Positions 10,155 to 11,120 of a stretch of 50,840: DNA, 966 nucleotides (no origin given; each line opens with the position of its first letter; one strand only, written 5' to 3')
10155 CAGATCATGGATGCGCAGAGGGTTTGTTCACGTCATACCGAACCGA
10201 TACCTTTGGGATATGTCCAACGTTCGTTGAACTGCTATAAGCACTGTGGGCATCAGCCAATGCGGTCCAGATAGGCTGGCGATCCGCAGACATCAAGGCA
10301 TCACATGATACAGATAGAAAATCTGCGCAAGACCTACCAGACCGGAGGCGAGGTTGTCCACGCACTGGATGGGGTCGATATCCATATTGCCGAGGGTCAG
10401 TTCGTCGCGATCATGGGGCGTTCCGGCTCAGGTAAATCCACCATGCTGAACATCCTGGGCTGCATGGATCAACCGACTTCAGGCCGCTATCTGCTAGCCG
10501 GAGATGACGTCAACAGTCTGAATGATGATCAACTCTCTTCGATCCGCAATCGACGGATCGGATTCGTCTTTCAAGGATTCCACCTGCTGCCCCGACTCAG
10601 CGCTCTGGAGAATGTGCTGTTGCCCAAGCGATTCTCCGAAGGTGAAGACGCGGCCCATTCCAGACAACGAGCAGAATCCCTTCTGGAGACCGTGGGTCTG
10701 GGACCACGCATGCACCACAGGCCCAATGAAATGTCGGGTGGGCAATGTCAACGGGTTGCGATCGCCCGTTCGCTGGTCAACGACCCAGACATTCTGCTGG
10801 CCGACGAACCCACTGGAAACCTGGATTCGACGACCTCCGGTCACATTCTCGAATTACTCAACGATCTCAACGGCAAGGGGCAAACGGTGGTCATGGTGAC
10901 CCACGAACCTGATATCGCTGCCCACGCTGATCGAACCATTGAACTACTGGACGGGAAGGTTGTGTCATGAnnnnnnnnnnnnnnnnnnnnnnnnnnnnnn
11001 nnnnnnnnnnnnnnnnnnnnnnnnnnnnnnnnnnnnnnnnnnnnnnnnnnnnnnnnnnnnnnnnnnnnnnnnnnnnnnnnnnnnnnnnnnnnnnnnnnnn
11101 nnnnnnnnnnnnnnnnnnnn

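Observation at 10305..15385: MacB-type ABC exporter operon with three different periplasmic adaptor genes in tandem, all translationally coupled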

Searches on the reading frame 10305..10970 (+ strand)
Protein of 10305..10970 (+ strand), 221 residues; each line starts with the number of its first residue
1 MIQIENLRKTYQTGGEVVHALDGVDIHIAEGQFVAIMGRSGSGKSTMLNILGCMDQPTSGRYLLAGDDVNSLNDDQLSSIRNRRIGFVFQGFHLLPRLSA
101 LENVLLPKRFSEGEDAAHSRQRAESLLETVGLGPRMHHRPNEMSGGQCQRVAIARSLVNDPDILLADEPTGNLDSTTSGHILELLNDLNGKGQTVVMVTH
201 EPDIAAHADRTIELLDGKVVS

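Call 3: search_protein_families(library=pfam, proteins=[window:10305-10970:+], max_evalue=0.01)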
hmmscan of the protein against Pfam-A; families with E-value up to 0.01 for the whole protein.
window:10305-10970:+ (221 aa): 7 families
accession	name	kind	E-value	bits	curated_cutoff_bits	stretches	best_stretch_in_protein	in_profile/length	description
PF00005.33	ABC_tran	-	1.3e-34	120.2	25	1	21-170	1-136/137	ABC transporter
PF02463.25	SMC_N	-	2.9e-05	24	40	0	124-214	124-211/220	RecF/RecN/SMC N terminal domain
PF13304.12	AAA_21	-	9.2e-05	23.1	27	0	142-202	237-300/304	AAA domain, putative AbiEii toxin, Type IV TA system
PF13555.12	AAA_29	-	0.00011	22.3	27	1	20-48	11-39/61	P-loop containing region of AAA domain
PF03193.22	RsgA_GTPase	-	0.0028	17.9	30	1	28-51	104-126/174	RsgA GTPase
PF13401.12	AAA_22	-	0.0073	17.1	27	0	31-55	5-29/130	AAA domain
PF13191.12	AAA_16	-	0.0093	16.9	32.6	0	28-155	21-104/167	AAA ATPase domain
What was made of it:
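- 10305..10970 (+): ABC ATPase (221 aa), MacB/LolD-type nucleotide-binding subunit. Pfam ABC_tran 1.3e-34 (call 3).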

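Call 4: search_protein_families(library=ncbifam, proteins=[window:10305-10970:+], max_evalue=0.01)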
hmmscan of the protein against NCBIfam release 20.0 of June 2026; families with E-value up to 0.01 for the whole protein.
window:10305-10970:+ (221 aa): 194 families (the best 25 are shown)
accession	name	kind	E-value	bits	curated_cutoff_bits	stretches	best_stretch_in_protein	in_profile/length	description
NF007826.0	PRK10535.1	equivalog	8.8e-75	252.2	966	1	2-221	5-223/648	macrolide ABC transporter ATP-binding protein/permease MacB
TIGR02211.1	LolD_lipo_ex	equivalog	7.4e-73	244.7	307.75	1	1-220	1-220/221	lipoprotein-releasing ABC transporter ATP-binding protein LolD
NF038007.1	ABC_ATP_DarD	equivalog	7.6e-65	218.4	375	1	1-218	1-217/218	darobactin export ABC transporter ATP-binding protein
NF008639.0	PRK11629.1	equivalog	3.2e-63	213.3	360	1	2-219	7-224/234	lipoprotein-releasing ABC transporter ATP-binding protein LolD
TIGR02673.1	FtsE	equivalog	1.7e-62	210.9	264.85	1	1-217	1-213/214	cell division ATP-binding protein FtsE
NF007879.0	PRK10584.1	equivalog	3.4e-61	206.9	336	1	2-219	7-224/228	putative ABC transporter ATP-binding protein YbbA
TIGR03608.1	L_ocin_972_ABC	subfamily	6e-58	195.7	254.85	1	5-214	2-206/206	putative bacteriocin export ABC transporter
TIGR02982.1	heterocyst_DevA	subfamily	4e-55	186.8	295.8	1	2-219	2-219/220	ABC exporter ATP-binding subunit, DevA family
TIGR02315.1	ABC_phnC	equivalog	6.4e-51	173.1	266.1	1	1-220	1-225/243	phosphonate ABC transporter ATP-binding protein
NF007027.0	PRK09493.1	equivalog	8.3e-49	166.1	379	1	1-217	1-212/240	glutamine ABC transporter ATP-binding protein GlnQ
TIGR02314.1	ABC_MetN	equivalog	1.7e-48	165.4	499.7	1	1-207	1-206/343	methionine ABC transporter ATP-binding protein MetN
NF040933.2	ABC_arch_GlcV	equivalog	6.4e-47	160.1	450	1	2-219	3-220/357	glucose ABC transporter ATP-binding protein GlcV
TIGR01186.1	proV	subfamily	5.7e-46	157.3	326.6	1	19-220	7-209/363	betaine/proline/choline family ABC transporter ATP-binding protein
NF008428.0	PRK11264.1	equivalog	1.5e-44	152.1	406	1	1-220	3-223/250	L-cystine ABC transporter ATP-binding protein TcyN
TIGR04521.1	ECF_ATPase_2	equivalog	9.6e-43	146.2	330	1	2-220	1-224/279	energy-coupling factor transporter ATPase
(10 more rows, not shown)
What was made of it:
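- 10305..10970 (+): NCBIfam's best hit is the MacB N-terminal region, 252 bits, below the equivalog cut-off because the model is a fused protein (call 4).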

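Call 67: search_solved_structures(query=window:10305-10970:+, max_evalue=1e-40)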
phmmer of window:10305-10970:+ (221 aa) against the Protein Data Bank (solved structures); distinct sequences matched with E-value up to 1e-40: 42.
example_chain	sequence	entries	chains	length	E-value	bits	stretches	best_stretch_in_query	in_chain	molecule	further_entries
5xu1_A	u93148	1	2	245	4.6e-69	235.9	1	2-219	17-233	ABC transporter ATP-binding protein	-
1f3o_A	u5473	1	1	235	6.1e-65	222.4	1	1-219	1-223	HYPOTHETICAL ABC TRANSPORTER ATP-BINDING PROTEIN MJ0796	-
1l2t_A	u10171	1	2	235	1.6e-64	221.1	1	1-219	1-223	Hypothetical ABC transporter ATP-binding protein MJ0796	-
3tif_A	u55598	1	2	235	2.8e-63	217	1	1-219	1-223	Uncharacterized ABC transporter ATP-binding protein MJ0796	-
5gko_A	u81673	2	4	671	1.2e-61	211.6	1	2-221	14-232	Macrolide export ATP-binding/permease protein MacB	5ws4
5lj9_A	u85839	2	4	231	3.4e-61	210.2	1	2-220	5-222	Macrolide export ATP-binding/permease protein MacB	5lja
5lil_A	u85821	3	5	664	3.7e-60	206.8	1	2-221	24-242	Macrolide export ATP-binding/permease protein MacB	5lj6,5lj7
5nik_J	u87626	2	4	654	4.2e-60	206.6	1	2-220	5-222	Macrolide export ATP-binding/permease protein MacB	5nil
2pcj_A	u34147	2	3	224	6.3e-60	206.1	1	3-220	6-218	Lipoprotein-releasing system ATP-binding protein lolD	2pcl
7v8l_D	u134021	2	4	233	2.5e-55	191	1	2-219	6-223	Lipoprotein-releasing system ATP-binding protein LolD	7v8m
7mdy_D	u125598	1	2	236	2.6e-55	191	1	2-219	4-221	Lipoprotein-releasing system ATP-binding protein LolD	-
9rlc_D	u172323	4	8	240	2.8e-55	190.9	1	2-219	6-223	Lipoprotein-releasing system ATP-binding protein LolD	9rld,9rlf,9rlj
9rle_D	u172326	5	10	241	2.8e-55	190.9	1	2-219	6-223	Lipoprotein-releasing system ATP-binding protein LolD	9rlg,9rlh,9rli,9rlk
7arh_F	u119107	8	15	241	2.8e-55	190.9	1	2-219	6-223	Lipoprotein-releasing system ATP-binding protein LolD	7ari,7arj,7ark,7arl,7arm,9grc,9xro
8j5q_D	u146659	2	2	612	3.5e-55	190.5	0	2-220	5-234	Uncharacterized ABC transporter ATP-binding protein Rv1281c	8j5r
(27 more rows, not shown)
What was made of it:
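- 10305..10970 (+): PDB: Spr0694 5xu1_A 4.6e-69, MacB NBDs about 1e-60 (call 67).
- On MacB-family (type VII) ABC transporter: PDB: Spr0694 and MacB NBDs, E 1e-60 to 5e-69 (call 67).
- Closest known: MacAB-TolC. Same: MacB/LolD-type ATPase (call 67).
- Closest known: Split MacB-type systems with one adaptor. Same: The ATPase's best PDB hit is Spr0694 (call 67).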
